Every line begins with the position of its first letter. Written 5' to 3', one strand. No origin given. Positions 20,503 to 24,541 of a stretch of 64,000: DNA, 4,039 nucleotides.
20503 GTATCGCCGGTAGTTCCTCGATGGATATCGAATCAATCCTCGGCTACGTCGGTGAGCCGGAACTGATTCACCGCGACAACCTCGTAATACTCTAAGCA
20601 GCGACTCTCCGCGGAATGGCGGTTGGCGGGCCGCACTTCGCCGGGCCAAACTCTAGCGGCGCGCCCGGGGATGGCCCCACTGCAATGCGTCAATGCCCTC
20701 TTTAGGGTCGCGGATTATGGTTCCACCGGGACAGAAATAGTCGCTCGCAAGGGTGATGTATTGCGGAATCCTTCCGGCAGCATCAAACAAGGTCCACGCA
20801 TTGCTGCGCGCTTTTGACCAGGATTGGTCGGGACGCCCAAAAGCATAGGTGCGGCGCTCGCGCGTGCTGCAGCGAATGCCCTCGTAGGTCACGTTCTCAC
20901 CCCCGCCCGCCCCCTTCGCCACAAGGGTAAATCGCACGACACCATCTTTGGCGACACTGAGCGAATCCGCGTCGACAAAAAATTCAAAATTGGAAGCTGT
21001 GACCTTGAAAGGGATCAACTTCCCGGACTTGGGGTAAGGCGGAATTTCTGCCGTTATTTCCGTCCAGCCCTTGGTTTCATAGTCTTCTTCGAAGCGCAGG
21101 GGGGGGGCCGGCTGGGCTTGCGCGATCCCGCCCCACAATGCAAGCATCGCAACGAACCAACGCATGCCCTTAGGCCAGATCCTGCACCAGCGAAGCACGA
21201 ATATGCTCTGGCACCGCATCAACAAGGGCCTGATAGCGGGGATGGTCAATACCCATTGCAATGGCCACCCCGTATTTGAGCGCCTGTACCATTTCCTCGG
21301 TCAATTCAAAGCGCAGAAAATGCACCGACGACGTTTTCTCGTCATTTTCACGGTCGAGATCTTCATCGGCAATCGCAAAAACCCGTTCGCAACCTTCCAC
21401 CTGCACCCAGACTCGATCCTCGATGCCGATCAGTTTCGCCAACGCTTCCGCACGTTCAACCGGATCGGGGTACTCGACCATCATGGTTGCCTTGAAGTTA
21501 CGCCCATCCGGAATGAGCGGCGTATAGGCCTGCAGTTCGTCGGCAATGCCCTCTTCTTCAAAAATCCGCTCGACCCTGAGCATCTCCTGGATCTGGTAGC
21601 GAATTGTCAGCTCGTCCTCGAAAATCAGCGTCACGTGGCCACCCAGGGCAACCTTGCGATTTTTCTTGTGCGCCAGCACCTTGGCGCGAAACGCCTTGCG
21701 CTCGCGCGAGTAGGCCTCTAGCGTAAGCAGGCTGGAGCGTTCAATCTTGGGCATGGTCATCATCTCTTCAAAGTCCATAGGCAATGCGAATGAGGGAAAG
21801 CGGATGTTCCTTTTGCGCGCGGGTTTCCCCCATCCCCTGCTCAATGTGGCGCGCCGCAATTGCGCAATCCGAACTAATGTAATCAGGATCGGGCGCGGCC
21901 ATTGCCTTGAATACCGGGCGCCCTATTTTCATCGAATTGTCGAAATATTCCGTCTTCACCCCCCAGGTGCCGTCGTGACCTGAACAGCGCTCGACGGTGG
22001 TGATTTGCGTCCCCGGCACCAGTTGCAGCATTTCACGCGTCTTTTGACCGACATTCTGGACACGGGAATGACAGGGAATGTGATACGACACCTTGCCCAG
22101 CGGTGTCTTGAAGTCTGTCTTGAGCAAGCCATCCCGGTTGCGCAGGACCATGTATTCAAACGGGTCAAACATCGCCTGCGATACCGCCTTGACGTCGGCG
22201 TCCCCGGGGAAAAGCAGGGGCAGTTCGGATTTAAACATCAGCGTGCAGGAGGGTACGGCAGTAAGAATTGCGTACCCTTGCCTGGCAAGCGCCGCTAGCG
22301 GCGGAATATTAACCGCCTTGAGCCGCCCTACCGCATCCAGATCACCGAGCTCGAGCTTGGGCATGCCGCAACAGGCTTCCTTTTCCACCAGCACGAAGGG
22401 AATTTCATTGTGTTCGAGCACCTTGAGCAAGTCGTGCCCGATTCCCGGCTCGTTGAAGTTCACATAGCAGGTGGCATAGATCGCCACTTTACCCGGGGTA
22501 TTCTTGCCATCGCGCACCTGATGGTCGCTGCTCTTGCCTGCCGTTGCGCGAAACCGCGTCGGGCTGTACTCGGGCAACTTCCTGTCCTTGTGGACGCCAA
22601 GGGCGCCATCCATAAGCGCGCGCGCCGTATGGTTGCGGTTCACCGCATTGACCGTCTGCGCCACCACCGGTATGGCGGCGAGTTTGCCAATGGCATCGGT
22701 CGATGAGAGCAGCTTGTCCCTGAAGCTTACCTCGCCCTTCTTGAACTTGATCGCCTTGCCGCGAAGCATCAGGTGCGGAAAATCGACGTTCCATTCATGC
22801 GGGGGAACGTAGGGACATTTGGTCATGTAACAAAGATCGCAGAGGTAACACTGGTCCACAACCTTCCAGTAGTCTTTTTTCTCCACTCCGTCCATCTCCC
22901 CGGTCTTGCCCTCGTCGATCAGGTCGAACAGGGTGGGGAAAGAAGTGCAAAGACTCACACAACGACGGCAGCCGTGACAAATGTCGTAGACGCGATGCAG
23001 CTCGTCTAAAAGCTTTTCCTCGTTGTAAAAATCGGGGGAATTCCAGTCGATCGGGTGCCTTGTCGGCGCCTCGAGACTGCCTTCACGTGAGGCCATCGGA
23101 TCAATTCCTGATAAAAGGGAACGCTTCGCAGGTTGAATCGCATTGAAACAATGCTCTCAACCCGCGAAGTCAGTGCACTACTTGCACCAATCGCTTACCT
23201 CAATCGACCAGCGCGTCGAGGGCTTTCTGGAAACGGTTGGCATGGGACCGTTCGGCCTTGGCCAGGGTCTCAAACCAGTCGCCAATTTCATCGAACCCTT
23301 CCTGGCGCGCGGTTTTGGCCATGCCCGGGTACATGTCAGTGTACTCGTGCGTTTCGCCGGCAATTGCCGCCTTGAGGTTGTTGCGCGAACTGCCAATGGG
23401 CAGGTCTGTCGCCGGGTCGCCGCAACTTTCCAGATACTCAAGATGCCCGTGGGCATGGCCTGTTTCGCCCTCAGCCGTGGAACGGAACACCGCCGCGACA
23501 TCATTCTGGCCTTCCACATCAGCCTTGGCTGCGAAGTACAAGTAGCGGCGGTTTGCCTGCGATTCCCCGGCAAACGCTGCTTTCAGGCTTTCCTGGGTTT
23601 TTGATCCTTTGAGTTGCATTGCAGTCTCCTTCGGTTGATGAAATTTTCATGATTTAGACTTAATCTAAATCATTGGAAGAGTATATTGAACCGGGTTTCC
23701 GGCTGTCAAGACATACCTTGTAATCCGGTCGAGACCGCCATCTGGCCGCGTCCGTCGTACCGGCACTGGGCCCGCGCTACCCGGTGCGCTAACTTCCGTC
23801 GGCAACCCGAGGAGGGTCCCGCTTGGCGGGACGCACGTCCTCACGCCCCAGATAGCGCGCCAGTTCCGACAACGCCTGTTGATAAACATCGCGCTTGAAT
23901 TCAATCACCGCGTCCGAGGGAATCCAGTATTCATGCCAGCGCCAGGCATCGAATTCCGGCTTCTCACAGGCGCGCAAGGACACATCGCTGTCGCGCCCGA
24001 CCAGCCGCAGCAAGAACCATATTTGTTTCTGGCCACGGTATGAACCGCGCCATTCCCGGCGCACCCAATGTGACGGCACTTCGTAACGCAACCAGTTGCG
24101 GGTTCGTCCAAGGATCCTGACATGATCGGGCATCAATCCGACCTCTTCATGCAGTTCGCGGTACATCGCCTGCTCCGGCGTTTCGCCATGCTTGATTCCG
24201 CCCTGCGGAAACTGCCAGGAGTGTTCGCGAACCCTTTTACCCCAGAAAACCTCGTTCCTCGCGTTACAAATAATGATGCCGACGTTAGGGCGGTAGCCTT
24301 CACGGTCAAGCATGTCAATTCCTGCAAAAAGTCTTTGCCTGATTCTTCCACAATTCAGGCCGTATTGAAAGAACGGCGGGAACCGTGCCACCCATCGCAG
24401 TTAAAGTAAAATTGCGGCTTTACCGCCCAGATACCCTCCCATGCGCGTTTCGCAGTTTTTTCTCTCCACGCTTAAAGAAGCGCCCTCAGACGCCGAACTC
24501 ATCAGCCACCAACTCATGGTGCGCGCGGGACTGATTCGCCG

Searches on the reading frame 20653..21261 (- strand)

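Call 13: search_protein_families(library=pfam, proteins=[window:20653-21261:-], max_evalue=0.001)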
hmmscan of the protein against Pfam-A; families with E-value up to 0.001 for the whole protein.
window:20653-21261:- (202 aa): 1 family
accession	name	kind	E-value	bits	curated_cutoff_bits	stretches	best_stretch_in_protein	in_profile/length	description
PF08750.16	CNP1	-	2.4e-41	141.2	25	1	62-194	2-135/135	CNP1-like family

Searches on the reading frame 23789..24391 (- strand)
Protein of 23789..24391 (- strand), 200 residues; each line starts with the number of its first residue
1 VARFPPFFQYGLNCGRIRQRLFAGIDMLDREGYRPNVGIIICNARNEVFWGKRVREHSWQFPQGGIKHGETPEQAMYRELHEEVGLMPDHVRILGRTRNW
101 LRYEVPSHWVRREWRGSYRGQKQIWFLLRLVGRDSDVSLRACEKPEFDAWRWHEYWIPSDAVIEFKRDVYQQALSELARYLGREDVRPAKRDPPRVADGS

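Call 13: search_protein_families(library=pfam, proteins=[window:23789-24391:-], max_evalue=0.001)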
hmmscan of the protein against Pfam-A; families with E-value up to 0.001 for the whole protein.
window:23789-24391:- (200 aa): 1 family
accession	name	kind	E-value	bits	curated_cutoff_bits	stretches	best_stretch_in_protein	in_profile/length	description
PF00293.34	NUDIX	-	2.1e-22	80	21.1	1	33-156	2-116/134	NUDIX domain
